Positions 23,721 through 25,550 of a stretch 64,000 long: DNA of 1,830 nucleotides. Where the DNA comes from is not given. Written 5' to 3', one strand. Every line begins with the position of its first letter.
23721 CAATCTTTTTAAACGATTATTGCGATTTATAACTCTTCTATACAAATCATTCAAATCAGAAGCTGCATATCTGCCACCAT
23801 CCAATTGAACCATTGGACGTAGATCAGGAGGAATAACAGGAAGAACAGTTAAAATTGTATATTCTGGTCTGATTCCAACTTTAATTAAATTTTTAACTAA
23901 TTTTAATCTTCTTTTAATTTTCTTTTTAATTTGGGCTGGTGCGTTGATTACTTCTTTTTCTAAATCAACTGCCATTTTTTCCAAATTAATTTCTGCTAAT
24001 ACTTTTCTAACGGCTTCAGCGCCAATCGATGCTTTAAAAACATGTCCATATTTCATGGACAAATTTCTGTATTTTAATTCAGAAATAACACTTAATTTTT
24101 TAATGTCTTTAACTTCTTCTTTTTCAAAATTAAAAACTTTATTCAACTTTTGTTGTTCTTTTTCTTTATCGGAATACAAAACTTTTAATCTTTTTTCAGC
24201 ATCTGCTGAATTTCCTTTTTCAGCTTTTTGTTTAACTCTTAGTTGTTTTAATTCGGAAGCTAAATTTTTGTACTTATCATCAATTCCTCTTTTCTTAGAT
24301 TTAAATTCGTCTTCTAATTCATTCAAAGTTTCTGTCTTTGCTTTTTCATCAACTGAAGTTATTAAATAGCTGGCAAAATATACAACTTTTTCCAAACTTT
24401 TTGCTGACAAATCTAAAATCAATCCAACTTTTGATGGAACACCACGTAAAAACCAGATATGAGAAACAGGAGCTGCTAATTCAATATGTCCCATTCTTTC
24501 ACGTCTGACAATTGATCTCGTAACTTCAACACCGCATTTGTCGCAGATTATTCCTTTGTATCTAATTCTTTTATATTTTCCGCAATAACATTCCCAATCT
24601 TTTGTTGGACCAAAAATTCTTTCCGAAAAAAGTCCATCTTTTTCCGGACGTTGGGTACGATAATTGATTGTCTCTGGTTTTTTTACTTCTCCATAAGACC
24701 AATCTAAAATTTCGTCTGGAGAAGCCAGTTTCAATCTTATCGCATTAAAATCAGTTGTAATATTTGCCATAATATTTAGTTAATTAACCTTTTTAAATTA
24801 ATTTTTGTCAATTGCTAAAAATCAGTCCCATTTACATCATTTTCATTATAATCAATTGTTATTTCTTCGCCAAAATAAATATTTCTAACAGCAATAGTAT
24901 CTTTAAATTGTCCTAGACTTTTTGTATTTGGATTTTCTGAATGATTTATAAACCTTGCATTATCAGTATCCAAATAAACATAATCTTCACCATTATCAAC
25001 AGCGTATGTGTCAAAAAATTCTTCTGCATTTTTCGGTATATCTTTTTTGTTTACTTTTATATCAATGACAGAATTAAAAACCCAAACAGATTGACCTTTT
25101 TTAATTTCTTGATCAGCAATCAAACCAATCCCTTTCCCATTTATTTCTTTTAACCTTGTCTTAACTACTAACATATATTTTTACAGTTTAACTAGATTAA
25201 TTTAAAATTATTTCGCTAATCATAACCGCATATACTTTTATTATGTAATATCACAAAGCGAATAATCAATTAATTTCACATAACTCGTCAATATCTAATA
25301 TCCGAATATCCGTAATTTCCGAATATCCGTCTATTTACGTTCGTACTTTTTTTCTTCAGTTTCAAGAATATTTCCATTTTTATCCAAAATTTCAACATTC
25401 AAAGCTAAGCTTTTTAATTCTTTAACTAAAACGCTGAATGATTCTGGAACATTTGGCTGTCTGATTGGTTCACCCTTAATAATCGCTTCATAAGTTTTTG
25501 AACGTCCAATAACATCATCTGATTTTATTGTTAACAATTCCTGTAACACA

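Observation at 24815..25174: Minimal 119-aa SET-domain (lysine methyltransferase-like) gene embedded between rpoB and rpoC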

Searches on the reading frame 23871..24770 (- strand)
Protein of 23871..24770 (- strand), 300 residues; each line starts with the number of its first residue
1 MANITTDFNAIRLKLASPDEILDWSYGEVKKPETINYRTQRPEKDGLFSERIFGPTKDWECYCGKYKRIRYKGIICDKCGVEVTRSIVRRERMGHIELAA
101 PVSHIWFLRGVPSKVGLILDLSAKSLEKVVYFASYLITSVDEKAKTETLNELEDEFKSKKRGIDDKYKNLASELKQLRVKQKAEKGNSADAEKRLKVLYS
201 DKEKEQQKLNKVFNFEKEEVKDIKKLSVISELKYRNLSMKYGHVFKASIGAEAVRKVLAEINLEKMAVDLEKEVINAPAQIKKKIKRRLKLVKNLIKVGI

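Call 21: find_related_loci(query=window:23871-24770:-, collection=metagenome_contigs, flank=3500)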
Query window:23871-24770:- (300 aa) in metagenome_contigs; peptide patterns used: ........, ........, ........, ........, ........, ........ (x = any residue, [..] = any of these).
600 stretches matched a pattern (row limit reached: there are more); 570 encode a relative of the query (tblastn E <= 1e-3); the best 80 are kept; 80 distinct loci.
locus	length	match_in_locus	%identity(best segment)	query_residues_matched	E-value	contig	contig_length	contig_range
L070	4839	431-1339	59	5-300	3e-118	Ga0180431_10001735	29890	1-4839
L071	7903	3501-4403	60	7-300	8e-118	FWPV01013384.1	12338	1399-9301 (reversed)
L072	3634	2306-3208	57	3-296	7e-116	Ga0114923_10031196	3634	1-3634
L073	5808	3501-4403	58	7-300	1e-112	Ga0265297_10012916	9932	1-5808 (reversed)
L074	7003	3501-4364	57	7-300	1e-110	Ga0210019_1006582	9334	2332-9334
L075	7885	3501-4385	54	7-300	1e-110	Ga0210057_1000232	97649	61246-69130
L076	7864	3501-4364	57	5-300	2e-109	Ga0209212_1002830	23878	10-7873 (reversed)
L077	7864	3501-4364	57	5-300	2e-109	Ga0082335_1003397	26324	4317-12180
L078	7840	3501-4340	58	5-295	5e-109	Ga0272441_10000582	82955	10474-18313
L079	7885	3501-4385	57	8-300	1e-108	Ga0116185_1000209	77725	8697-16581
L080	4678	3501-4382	55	7-296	1e-107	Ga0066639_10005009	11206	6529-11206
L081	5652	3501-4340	55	6-297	6e-107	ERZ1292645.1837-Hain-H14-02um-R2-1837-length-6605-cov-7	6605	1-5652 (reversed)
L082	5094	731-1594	56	5-300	5e-107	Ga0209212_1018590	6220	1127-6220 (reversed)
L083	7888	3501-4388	55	6-300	1e-106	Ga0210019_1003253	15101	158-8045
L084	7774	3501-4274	57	7-300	6e-105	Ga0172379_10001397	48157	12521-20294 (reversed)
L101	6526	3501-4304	52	8-300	1e-101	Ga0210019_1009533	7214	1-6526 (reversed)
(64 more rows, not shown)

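Call 28: search_protein_families(library=pfam, proteins=[L072:1704-2315:+, L101:3054-3425:+], max_evalue=0.01)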
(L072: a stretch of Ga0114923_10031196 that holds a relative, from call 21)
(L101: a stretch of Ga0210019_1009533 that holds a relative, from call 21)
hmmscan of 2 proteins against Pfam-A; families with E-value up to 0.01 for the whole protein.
L072:1704-2315:+ (203 aa): 2 families
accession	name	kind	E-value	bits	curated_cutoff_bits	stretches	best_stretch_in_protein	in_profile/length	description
PF04307.19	YdjM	-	7.1e-19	68.4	29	1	25-192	3-167/176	YdjM inner membrane protein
PF11683.13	DUF3278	-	0.0066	17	26.6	0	19-101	40-128/130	Protein of unknown function (DUF3278)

L101:3054-3425:+ (123 aa): 1 family
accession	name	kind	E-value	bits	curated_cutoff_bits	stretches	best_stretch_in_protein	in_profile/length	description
PF05635.17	23S_rRNA_IVP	-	5.9e-17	62.3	33.8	1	11-107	6-101/106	23S rRNA-intervening sequence protein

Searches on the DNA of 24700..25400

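Call 74: search_rna_families(source=window, start=24700, end=25400, threshold=evalue, max_evalue=1)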
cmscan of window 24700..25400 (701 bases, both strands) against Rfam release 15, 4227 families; matches with E-value up to 1: 1.
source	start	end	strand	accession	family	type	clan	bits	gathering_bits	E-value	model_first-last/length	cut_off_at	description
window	24800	24877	-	RF00355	snoR28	Gene; snRNA; snoRNA; CD-box;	-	21.2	45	0.33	1-78/78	no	Small nucleolar RNA snoR28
